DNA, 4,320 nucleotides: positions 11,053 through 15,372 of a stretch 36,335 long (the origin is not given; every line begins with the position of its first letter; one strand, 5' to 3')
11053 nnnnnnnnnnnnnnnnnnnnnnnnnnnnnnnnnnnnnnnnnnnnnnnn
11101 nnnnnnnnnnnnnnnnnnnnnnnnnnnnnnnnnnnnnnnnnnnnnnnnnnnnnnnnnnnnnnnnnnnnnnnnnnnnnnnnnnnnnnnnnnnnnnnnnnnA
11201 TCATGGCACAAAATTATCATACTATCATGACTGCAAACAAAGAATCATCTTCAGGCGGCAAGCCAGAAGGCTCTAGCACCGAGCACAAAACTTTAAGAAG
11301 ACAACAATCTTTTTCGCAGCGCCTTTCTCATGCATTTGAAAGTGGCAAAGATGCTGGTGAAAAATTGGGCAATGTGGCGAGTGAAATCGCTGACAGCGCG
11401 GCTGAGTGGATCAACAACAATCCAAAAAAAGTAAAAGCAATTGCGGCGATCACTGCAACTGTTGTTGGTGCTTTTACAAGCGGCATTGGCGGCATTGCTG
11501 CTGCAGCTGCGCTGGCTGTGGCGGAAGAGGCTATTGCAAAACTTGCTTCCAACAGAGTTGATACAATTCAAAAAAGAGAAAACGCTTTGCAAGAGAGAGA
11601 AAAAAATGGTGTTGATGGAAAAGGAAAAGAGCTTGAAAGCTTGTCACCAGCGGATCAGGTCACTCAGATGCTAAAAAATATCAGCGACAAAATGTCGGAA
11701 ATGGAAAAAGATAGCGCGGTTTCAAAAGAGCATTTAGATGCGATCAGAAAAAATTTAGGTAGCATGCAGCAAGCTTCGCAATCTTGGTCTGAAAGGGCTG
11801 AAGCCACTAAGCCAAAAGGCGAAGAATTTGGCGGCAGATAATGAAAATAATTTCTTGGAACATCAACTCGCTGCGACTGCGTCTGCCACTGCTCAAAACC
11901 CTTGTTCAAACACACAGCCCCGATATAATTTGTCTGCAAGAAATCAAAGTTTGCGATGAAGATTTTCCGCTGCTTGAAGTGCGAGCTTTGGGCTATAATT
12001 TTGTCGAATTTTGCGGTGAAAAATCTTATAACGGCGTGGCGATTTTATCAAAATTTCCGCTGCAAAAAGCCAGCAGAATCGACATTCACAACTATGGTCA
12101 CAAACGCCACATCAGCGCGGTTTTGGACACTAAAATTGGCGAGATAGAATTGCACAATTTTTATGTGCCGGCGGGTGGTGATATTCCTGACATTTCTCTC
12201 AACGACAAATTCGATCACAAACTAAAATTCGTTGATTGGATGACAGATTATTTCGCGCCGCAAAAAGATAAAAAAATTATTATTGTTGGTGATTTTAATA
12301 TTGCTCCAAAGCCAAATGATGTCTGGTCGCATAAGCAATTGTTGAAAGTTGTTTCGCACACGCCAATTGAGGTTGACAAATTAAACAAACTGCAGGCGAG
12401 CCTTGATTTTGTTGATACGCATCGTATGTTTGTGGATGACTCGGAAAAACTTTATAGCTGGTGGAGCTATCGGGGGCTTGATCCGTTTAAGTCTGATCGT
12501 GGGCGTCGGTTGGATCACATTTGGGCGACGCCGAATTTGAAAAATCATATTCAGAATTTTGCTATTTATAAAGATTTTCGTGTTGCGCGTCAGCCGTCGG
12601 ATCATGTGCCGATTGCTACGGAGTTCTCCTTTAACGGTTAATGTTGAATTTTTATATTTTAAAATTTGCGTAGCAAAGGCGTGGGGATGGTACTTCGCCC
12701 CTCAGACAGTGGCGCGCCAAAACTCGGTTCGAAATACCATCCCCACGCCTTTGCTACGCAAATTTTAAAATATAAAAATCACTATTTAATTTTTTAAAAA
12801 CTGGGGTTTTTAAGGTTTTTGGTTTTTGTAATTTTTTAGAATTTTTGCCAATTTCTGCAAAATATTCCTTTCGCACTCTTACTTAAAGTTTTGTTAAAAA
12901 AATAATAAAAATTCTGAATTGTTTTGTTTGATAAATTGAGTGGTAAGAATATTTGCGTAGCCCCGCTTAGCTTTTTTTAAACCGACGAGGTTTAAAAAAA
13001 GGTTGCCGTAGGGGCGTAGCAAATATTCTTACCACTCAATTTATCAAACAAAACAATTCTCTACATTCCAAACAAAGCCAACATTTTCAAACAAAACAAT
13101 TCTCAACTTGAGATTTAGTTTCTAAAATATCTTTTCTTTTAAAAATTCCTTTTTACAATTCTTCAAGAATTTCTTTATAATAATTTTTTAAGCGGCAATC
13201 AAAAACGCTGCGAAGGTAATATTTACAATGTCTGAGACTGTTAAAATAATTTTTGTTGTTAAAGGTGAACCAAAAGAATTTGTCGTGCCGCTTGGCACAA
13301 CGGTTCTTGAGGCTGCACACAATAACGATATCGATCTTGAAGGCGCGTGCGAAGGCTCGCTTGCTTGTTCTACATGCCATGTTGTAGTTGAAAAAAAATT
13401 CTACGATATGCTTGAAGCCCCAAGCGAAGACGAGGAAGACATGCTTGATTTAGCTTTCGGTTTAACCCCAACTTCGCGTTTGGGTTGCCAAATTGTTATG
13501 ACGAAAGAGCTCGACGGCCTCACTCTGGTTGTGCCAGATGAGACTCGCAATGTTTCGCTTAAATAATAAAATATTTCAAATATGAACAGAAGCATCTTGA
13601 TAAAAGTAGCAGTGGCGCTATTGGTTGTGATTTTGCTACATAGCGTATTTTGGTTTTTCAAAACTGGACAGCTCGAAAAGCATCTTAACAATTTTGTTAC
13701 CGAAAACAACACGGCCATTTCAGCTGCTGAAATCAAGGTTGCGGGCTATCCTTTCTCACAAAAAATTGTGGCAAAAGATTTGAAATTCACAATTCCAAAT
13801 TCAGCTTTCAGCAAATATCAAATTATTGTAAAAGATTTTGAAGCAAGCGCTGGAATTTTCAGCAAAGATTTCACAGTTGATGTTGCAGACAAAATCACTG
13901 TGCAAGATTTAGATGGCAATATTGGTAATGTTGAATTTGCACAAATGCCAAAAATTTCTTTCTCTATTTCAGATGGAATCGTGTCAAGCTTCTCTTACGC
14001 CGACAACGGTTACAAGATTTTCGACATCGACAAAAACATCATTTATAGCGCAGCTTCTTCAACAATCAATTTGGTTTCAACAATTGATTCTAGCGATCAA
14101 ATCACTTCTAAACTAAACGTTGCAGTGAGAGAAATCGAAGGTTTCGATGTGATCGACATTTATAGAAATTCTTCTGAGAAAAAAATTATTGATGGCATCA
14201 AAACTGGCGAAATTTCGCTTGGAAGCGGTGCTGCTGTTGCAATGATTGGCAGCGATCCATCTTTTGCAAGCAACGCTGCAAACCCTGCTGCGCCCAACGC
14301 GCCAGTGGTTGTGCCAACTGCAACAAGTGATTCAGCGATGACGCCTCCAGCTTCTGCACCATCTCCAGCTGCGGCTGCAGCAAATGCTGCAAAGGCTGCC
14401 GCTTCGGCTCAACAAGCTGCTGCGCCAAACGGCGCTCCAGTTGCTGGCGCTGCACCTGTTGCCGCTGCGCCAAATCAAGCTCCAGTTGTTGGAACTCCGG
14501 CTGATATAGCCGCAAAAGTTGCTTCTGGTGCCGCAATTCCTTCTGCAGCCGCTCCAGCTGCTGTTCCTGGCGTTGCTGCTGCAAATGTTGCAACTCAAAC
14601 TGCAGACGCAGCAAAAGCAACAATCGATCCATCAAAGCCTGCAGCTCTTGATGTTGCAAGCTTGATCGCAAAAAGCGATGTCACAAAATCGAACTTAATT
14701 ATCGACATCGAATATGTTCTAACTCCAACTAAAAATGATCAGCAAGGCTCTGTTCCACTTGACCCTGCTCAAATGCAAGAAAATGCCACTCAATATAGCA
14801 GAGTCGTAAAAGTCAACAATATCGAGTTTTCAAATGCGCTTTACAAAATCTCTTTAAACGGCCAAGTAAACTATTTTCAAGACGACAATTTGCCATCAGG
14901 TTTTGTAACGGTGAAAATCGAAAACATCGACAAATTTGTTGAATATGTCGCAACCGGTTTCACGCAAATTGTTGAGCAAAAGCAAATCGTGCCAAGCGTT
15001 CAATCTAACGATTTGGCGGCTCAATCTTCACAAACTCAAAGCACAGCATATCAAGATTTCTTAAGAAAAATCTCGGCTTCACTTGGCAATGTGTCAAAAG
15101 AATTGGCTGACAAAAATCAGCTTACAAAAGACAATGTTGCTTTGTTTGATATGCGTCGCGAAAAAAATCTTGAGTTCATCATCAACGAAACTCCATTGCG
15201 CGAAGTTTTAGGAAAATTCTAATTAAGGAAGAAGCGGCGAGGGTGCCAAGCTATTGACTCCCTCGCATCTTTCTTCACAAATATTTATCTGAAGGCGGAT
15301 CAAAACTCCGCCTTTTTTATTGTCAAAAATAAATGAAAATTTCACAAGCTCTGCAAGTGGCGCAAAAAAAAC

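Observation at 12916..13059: Palindrome family 1: near-identical 57-nt hairpin core with locus-specific, perfectly complementary arms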

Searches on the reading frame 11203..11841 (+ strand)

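Call 14: search_protein_families(library=pfam, proteins=[window:11203-11841:+])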
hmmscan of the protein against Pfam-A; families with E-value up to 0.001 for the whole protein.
window:11203-11841:+ (212 aa): 0 families

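Call 76: search_protein_families(library=pfam, max_evalue=0.01, proteins=[window:11203-11841:+])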
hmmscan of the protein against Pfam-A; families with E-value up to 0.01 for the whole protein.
window:11203-11841:+ (212 aa): 1 family
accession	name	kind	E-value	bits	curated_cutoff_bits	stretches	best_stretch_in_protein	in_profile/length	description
PF10157.14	BORCS6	-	0.004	17.7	35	0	150-200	20-67/101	BLOC-1-related complex sub-unit 6 C-terminal helix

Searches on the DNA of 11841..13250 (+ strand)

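Call 38: search_rna_families(source=window, start=12600, end=13250, threshold=evalue, max_evalue=10)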
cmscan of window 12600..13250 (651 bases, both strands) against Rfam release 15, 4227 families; matches with E-value up to 10: 23.
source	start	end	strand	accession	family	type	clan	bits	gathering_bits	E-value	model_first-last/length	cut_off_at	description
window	12650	12777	-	RF03616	MIR1888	Gene; miRNA;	-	54.7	72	1.5e-10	1-101/101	no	MIR1888 microRNA precursor family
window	12915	13060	-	RF04145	MIR8706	Gene; miRNA;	-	45.2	95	9e-08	1-101/101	no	MIR8706 microRNA precursor family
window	12903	13068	-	RF04120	MIR5998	Gene; miRNA;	-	39.9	180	4.9e-07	1-173/173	no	MIR5998 microRNA precursor family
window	12617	12772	-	RF02607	AbsR25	Gene; sRNA;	-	24.3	47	0.066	1-164/164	no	Acinetobacter sRNA 25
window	12938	13037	+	RF03940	MIR9563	Gene; miRNA;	-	23.4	90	0.062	1-127/127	no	MIR9563 microRNA precursor family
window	12966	13005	-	RF03926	MIR1435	Gene; miRNA;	-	21.5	94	1.3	1-186/186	no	MIR1435 microRNA precursor family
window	12668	12877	-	RF01402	STnc150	Gene; sRNA;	-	20.9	60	0.031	1-267/267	no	STnc150 Hfq binding RNA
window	12835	12873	-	RF01375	CRISPR-DR62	Gene; CRISPR;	-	20.1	45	8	1-37/37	no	CRISPR RNA direct repeat element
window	12899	13042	-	RF02693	psm_mec_RNA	Gene; sRNA;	-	19.7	85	4.2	1-143/143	no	psm_mec locus RNA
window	12854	13025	-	RF04318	idnO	Cis-reg;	-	17.3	100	5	11-185/206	no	idnO ncRNA motif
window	12971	13001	+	RF04128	MIR8562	Gene; miRNA;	-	17.2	211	1.2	1-242/242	no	MIR8562 microRNA precursor family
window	12971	13001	-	RF04128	MIR8562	Gene; miRNA;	-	17.1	211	1.2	1-242/242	no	MIR8562 microRNA precursor family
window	12610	12770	+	RF03155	TD-1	Cis-reg;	CL00124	16.8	64.5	4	1-120/120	no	TD-1 RNA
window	12876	12917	+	RF00087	SNORD26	Gene; snRNA; snoRNA; CD-box;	CL00050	16.2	44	1.9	31-71/76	no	Small nucleolar RNA SNORD26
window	12665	12844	+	RF02668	PsiU2-55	Gene; snRNA; snoRNA; scaRNA;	-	16.1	55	0.25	1-178/178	no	Drosophila small cajal body-specific RNA PsiU2-55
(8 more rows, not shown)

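Call 39: search_rna_families(source=L081, start=17540, end=18040, threshold=evalue, max_evalue=10)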
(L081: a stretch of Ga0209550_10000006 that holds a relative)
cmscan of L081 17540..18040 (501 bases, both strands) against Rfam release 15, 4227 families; matches with E-value up to 10: 7.
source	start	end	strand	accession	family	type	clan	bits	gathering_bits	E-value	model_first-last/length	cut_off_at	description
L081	17967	18013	+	RF01413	miR-430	Gene; miRNA;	CL00096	25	47.3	0.026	1-70/70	no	miR-430 microRNA precursor family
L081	17925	18010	+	RF01480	rli52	Cis-reg;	-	19.4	70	2.3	1-95/95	no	Listeria sRNA rli52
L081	17965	18016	+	RF03601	MIR7993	Gene; miRNA;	-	17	100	3.1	1-138/138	no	MIR7993 microRNA precursor family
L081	17699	17838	+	RF04303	MIR162_2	Gene; miRNA;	CL00150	16.5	103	0.68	1-135/135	no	MIR162_2 microRNA precursor family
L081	17694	17838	-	RF04303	MIR162_2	Gene; miRNA;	CL00150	15.9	103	1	1-135/135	no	MIR162_2 microRNA precursor family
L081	17634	17665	-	RF02677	NsiR4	Gene; sRNA;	-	11.7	40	7.4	1-65/65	no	Nitrogen stress-induced RNA 4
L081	17729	17790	-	RF01985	ZEB2_AS1_2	Gene; lncRNA;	-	11.6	70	4.4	1-61/61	no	ZEB2 antisense RNA 1 conserved region 2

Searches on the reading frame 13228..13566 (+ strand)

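Call 14: search_protein_families(library=pfam, proteins=[window:13228-13566:+])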
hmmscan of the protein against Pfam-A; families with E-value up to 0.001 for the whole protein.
window:13228-13566:+ (112 aa): 1 family
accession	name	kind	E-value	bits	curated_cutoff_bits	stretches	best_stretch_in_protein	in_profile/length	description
PF00111.32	Fer2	-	6e-14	52.2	21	1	11-92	3-77/77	2Fe-2S iron-sulfur cluster binding domain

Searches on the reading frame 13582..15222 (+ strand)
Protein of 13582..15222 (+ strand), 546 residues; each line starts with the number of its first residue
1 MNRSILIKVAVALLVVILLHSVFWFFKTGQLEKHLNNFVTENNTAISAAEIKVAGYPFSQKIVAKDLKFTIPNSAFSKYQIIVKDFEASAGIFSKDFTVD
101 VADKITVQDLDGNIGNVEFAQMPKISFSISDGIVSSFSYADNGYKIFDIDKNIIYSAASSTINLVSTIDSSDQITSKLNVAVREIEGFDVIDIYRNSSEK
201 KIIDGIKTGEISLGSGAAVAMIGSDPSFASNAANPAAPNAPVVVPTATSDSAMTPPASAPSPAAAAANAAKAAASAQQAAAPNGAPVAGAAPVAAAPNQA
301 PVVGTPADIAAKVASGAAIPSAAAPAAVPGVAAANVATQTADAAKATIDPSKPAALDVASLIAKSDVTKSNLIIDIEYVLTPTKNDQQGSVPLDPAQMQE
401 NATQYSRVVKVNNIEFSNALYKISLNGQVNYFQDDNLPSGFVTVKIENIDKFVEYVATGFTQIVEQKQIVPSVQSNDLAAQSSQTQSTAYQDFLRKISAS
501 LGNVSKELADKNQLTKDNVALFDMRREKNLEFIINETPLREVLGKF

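Call 13: find_encoding_contigs(protein=window:13582-15222:+, flank=10000, max_places=10)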
Protein window:13582-15222:+ (546 aa): no gene with exactly this product is on record in the collection.

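Call 14: search_protein_families(library=pfam, proteins=[window:13582-15222:+])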
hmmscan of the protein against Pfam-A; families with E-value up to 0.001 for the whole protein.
window:13582-15222:+ (546 aa): 0 families

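Call 76: search_protein_families(library=pfam, max_evalue=0.01, proteins=[window:13582-15222:+])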
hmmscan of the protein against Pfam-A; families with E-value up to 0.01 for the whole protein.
window:13582-15222:+ (546 aa): 0 families
